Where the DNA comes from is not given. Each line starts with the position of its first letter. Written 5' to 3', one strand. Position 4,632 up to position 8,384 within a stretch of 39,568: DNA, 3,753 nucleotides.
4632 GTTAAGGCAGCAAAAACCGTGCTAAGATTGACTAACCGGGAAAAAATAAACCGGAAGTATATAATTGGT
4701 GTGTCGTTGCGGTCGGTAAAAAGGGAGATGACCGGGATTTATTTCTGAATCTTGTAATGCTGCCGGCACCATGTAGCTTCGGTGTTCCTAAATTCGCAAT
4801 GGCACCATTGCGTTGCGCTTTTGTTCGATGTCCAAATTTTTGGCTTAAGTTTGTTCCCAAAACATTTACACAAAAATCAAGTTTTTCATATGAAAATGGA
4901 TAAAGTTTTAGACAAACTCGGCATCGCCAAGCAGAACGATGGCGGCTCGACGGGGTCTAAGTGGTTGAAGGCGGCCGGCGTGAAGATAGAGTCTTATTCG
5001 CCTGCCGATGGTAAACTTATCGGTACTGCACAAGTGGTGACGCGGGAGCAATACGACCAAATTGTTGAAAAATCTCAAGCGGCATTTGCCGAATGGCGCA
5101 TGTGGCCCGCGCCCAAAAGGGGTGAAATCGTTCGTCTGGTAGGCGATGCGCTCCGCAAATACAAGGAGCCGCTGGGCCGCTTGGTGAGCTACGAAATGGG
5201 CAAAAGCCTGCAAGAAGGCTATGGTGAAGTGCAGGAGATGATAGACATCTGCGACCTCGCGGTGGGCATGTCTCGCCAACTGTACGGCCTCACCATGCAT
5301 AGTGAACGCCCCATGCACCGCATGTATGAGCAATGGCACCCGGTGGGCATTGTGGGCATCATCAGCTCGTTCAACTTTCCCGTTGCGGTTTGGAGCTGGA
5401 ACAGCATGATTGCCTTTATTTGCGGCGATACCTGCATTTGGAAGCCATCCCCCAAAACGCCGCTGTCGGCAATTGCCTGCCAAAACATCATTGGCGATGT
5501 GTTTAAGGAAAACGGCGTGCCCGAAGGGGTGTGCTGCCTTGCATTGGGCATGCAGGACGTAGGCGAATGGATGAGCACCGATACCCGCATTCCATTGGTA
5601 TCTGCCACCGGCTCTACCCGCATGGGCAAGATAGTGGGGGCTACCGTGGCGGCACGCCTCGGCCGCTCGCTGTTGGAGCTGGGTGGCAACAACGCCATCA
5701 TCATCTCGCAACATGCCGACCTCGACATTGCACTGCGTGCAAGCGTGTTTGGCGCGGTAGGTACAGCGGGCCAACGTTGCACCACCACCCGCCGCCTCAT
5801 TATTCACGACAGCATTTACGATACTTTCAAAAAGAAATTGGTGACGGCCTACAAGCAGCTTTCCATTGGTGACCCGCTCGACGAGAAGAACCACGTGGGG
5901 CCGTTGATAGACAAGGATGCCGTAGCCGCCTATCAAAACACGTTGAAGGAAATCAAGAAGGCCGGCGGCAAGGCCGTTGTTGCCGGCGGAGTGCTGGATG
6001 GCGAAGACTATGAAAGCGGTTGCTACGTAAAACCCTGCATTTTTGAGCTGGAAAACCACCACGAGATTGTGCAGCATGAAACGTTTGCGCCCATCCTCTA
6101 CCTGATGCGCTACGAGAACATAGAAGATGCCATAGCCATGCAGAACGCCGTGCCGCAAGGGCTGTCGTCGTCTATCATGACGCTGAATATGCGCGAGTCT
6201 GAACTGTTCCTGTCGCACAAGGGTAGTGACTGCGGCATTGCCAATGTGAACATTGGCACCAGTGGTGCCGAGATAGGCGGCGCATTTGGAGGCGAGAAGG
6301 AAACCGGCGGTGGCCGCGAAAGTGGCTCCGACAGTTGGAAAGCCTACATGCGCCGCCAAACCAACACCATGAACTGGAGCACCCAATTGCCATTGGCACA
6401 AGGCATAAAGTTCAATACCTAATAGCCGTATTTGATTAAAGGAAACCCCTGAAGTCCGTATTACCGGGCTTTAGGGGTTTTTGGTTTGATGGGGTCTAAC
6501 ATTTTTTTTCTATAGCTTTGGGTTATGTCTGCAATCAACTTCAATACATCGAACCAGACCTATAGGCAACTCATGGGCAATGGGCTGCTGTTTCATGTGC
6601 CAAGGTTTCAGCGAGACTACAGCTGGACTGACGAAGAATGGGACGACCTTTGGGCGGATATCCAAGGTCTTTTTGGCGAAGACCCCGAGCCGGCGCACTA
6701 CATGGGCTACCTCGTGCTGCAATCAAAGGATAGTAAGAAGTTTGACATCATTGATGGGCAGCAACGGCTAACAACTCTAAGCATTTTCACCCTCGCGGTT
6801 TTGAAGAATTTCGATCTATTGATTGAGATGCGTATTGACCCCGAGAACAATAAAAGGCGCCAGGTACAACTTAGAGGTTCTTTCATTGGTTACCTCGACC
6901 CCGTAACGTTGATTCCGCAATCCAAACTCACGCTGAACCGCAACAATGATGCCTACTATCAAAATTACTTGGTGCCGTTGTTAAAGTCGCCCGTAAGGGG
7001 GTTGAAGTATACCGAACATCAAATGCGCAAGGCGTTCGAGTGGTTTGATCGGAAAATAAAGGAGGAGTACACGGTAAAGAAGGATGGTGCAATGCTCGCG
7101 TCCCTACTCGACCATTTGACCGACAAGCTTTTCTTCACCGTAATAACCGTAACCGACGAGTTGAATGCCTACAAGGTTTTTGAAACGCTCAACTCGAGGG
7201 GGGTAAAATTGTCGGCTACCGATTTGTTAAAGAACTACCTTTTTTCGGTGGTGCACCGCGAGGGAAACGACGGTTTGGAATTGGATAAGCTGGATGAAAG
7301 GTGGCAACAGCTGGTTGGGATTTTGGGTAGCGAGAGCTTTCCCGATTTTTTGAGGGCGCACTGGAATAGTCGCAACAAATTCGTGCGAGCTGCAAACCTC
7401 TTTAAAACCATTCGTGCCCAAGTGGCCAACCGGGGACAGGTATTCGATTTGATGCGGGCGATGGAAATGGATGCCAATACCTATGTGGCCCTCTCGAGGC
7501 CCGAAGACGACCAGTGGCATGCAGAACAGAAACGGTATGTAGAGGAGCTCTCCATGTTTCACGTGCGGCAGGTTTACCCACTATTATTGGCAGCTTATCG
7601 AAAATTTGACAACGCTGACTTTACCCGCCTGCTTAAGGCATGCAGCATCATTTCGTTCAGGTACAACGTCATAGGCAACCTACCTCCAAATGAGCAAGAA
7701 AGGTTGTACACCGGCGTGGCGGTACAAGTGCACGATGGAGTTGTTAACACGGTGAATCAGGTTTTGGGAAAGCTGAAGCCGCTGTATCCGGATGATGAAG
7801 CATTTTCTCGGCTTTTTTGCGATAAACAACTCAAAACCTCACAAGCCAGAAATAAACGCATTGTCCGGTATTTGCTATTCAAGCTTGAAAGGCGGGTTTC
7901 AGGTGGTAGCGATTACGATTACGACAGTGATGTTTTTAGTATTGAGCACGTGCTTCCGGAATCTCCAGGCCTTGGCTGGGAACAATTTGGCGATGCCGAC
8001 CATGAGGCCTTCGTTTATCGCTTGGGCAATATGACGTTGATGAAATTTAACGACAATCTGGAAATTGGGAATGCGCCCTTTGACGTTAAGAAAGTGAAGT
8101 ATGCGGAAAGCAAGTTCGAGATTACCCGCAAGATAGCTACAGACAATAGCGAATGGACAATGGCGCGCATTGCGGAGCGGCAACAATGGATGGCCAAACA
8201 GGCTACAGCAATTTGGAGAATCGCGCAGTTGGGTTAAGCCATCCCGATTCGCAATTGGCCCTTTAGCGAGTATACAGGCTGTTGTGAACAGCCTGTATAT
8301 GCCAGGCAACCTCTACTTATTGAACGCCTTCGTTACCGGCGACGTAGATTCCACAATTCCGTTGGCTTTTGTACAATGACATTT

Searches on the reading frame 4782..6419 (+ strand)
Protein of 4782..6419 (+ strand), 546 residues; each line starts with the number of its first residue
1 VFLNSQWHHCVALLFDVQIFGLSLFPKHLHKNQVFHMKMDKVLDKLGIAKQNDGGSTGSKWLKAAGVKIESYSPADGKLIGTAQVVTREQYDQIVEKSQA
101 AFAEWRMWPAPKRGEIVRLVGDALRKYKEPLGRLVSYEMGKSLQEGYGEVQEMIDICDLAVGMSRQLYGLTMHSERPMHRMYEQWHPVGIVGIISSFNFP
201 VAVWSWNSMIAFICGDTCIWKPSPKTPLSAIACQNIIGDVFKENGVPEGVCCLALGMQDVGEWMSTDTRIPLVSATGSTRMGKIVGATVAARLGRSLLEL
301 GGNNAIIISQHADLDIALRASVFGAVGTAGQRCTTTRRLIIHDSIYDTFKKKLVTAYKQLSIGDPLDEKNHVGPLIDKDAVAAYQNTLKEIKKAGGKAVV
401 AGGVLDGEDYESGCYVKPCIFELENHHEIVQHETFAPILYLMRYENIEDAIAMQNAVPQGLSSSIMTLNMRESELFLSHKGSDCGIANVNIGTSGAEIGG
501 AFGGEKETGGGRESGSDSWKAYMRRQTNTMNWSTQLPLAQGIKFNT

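Call 35: search_protein_families(library=pfam, proteins=[window:4782-6419:+], max_evalue=0.001)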
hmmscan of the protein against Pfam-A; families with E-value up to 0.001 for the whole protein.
window:4782-6419:+ (546 aa): 1 family
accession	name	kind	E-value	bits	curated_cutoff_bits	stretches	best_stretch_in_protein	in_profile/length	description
PF00171.27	Aldedh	-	4e-128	428.3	23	1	61-527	1-460/461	Aldehyde dehydrogenase family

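Call 36: search_protein_families(library=padloc, proteins=[window:4782-6419:+], max_evalue=0.001)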
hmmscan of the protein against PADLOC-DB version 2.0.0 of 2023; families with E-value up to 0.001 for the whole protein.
window:4782-6419:+ (546 aa): 0 families

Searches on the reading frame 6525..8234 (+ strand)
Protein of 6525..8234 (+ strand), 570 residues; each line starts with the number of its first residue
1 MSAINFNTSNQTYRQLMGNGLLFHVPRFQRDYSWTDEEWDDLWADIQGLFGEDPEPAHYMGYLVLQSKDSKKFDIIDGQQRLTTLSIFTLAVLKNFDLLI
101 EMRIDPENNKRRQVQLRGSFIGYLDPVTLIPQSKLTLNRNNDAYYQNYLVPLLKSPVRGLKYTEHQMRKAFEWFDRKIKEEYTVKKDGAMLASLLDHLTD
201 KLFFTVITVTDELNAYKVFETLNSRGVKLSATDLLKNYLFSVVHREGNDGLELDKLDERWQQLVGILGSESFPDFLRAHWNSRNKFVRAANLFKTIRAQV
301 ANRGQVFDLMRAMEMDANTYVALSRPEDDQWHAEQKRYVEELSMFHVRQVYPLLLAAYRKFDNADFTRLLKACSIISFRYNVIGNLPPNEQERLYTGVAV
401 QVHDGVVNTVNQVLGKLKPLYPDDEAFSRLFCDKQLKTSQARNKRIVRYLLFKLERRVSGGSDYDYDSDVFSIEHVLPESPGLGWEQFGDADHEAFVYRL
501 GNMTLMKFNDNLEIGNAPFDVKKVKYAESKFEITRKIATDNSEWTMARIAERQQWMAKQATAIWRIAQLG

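Call 35: search_protein_families(library=pfam, proteins=[window:6525-8234:+], max_evalue=0.001)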
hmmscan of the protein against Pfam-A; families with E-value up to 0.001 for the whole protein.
window:6525-8234:+ (570 aa): 2 families
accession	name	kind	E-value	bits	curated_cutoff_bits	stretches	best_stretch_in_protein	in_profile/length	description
PF03235.19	GmrSD_N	-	4.8e-39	135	33.2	1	18-240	6-199/199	GmrSD restriction endonuclease, N-terminal domain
PF07510.16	GmrSD_C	-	1.2e-27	97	23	1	421-558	1-137/138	GmrSD restriction endonucleases, C-terminal domain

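Call 36: search_protein_families(library=padloc, proteins=[window:6525-8234:+], max_evalue=0.001)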
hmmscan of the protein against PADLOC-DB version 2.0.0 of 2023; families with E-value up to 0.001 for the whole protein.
window:6525-8234:+ (570 aa): 33 families (the best 25 are shown)
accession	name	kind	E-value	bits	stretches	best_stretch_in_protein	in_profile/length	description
PDLC04154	HEC-06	-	7.1e-233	772.4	1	1-567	1-567/569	-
PDLC02687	Orf5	-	4.2e-227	753.2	1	6-548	1-542/543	Orf5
PDLC04155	HEC-06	-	1.9e-131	437.4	1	7-566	6-560/562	-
PDLC04157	HEC-06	-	2.1e-123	410.9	1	22-565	22-556/558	-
PDLC02700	Orf5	-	2.9e-113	377.5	1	23-564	12-555/555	Orf5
PDLC02693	Orf5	-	1.7e-67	226.6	1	22-564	8-542/543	Orf5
PDLC02695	Orf5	-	1.6e-63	213.1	1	5-563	2-600/601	Orf5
PDLC04156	HEC-06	-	1.8e-62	209.7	1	17-566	15-562/562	-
PDLC02691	Orf5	-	3.1e-62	209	1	16-564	14-579/579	Orf5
PDLC02701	Orf5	-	1.1e-45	154.2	1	15-564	12-594/596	Orf5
PDLC02698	Orf5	-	3.2e-38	129.8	1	11-564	8-571/573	Orf5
PDLC02692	Orf5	-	5.5e-37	125.7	1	23-565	8-557/558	Orf5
PDLC02686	Orf5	-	2.2e-36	123.5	2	18-275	16-269/566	Orf5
PDLC02699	Orf5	-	1.8e-32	110.8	2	178-541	156-523/530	Orf5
PDLC02690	Orf5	-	5.9e-32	109.2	1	21-565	8-530/531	Orf5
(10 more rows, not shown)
